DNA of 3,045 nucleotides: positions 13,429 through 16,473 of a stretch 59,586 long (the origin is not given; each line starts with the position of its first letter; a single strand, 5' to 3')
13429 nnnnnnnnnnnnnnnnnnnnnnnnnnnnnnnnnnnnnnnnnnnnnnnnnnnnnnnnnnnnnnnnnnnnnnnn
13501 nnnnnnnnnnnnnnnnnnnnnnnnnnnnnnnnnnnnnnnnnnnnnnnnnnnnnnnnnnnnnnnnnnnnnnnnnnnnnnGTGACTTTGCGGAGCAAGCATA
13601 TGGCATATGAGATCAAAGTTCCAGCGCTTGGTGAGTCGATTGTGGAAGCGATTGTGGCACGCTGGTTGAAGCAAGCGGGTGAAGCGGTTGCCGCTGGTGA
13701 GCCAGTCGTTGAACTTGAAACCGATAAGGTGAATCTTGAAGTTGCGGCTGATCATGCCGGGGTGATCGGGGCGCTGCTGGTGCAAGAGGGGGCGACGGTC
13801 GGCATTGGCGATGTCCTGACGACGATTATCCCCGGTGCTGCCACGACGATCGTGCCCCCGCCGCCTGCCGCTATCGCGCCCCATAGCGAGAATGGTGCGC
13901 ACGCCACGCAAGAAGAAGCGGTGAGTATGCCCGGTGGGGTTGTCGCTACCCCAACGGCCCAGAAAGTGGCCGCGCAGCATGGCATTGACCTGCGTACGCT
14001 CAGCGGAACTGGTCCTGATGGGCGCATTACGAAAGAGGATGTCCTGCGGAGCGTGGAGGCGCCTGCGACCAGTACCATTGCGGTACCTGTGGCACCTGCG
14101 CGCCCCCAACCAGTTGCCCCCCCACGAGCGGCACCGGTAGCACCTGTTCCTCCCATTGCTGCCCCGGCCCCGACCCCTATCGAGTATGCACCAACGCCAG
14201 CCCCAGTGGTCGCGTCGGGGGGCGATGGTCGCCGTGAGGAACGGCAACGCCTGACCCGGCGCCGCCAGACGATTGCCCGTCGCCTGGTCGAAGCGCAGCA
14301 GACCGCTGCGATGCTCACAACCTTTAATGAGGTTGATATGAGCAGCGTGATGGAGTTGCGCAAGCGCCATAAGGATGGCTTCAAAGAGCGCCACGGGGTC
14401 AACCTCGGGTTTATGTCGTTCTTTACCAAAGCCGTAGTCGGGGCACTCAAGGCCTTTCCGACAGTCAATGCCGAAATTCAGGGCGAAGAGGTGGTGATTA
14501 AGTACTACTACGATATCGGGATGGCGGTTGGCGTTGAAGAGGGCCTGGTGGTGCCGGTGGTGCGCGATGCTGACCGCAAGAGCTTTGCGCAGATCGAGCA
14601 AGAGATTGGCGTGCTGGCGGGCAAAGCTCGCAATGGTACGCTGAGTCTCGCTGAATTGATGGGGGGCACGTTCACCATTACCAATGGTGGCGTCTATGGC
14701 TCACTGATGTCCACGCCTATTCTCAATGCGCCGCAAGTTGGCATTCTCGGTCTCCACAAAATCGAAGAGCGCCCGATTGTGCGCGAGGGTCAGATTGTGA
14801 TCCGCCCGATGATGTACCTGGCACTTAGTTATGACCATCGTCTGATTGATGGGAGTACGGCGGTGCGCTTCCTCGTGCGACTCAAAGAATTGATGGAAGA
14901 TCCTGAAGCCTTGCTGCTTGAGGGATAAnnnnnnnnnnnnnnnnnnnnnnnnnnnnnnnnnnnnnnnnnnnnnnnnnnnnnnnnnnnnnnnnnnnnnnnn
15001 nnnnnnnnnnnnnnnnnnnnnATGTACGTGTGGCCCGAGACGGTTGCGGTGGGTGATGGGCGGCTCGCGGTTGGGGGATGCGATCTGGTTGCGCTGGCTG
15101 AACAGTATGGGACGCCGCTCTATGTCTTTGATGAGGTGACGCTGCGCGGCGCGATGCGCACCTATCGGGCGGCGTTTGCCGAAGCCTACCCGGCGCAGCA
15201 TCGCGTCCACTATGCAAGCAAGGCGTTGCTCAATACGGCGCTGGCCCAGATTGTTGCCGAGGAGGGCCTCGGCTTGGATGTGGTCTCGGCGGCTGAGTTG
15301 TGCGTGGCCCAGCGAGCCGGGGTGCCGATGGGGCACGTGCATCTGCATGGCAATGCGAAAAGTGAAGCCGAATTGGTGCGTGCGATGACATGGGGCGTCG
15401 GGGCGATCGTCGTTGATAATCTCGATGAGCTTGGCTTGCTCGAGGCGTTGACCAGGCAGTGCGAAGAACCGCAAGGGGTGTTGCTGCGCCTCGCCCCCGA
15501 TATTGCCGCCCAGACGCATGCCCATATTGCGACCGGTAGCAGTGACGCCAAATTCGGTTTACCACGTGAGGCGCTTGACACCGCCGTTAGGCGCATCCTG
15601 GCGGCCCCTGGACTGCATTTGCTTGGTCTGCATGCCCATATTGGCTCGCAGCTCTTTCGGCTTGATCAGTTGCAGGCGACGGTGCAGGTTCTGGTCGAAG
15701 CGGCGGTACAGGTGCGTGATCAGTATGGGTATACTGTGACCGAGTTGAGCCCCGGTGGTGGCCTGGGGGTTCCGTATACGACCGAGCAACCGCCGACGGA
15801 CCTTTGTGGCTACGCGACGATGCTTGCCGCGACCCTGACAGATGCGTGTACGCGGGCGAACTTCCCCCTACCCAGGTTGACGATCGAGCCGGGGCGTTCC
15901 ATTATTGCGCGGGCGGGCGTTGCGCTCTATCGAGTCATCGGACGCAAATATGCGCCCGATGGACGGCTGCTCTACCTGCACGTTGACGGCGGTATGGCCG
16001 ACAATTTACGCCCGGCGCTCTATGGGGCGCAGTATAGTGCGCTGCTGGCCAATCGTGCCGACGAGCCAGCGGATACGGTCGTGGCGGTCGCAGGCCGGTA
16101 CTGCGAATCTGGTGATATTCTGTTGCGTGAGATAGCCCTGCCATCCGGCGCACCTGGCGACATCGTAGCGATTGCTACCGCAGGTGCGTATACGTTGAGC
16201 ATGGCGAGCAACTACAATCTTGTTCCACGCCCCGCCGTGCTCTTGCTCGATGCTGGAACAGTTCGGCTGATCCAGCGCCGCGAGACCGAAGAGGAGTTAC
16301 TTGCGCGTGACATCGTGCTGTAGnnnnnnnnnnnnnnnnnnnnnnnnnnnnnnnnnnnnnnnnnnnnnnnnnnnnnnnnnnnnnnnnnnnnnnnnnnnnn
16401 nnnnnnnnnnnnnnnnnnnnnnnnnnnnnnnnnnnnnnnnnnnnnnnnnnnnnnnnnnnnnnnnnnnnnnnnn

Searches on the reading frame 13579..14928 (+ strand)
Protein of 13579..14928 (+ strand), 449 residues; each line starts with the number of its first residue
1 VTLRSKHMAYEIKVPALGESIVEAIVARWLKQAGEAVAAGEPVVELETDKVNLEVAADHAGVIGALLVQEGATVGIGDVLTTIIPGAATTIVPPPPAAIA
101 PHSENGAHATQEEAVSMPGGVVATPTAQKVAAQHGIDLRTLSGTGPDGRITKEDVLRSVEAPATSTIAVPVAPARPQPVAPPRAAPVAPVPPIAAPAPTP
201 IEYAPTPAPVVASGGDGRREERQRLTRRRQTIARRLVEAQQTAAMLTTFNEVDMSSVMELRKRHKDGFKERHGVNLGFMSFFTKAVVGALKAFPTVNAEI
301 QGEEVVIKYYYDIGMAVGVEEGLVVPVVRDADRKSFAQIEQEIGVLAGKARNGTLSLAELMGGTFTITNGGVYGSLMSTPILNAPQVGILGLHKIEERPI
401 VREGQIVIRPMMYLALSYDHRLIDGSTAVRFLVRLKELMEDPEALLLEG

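Call 10: search_protein_families(library=pfam, proteins=[window:13579-14928:+])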
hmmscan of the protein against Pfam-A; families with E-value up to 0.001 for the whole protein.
window:13579-14928:+ (449 aa): 3 families
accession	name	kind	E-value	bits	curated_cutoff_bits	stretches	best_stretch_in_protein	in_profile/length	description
PF00198.28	2-oxoacid_dh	-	1e-82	277.5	23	1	219-447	3-232/232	2-oxoacid dehydrogenases acyltransferase (catalytic domain)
PF00364.28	Biotin_lipoyl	-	1.4e-20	73.4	22.1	1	11-83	2-73/73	Biotin-requiring enzyme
PF02817.22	E3_binding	-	2.5e-15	56.9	23.7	1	121-156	1-36/36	e3 binding domain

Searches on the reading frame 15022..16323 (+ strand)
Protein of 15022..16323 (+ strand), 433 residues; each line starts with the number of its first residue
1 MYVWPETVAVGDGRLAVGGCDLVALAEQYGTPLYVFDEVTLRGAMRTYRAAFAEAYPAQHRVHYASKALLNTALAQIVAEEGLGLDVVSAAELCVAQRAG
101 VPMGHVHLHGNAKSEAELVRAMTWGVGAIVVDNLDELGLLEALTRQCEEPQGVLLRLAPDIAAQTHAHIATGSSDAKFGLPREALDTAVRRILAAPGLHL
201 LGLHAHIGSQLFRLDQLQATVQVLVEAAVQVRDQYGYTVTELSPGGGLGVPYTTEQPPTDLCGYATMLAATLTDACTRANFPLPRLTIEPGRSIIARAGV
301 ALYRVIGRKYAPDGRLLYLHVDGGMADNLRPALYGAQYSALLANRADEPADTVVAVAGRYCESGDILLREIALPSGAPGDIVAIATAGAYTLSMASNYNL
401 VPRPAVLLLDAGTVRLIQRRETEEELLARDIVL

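Call 10: search_protein_families(library=pfam, proteins=[window:15022-16323:+])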
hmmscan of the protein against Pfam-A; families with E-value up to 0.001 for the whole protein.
window:15022-16323:+ (433 aa): 2 families
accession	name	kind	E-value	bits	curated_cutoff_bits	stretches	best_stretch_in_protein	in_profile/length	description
PF02784.22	Orn_Arg_deC_N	-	8.6e-51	173.1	23.4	1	50-296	9-247/247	Pyridoxal-dependent decarboxylase, pyridoxal binding domain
PF00278.28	Orn_DAP_Arg_deC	-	2e-16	60.5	23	1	117-388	5-95/95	Pyridoxal-dependent decarboxylase, C-terminal sheet domain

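Call 11: find_encoding_contigs(protein=window:15022-16323:+, flank=10000, max_places=6)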
Protein window:15022-16323:+ (433 aa): no gene with exactly this product is on record in the collection.
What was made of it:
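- Tried and rejected: An exact-protein look-up to find the source genome returned no record (call 11).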
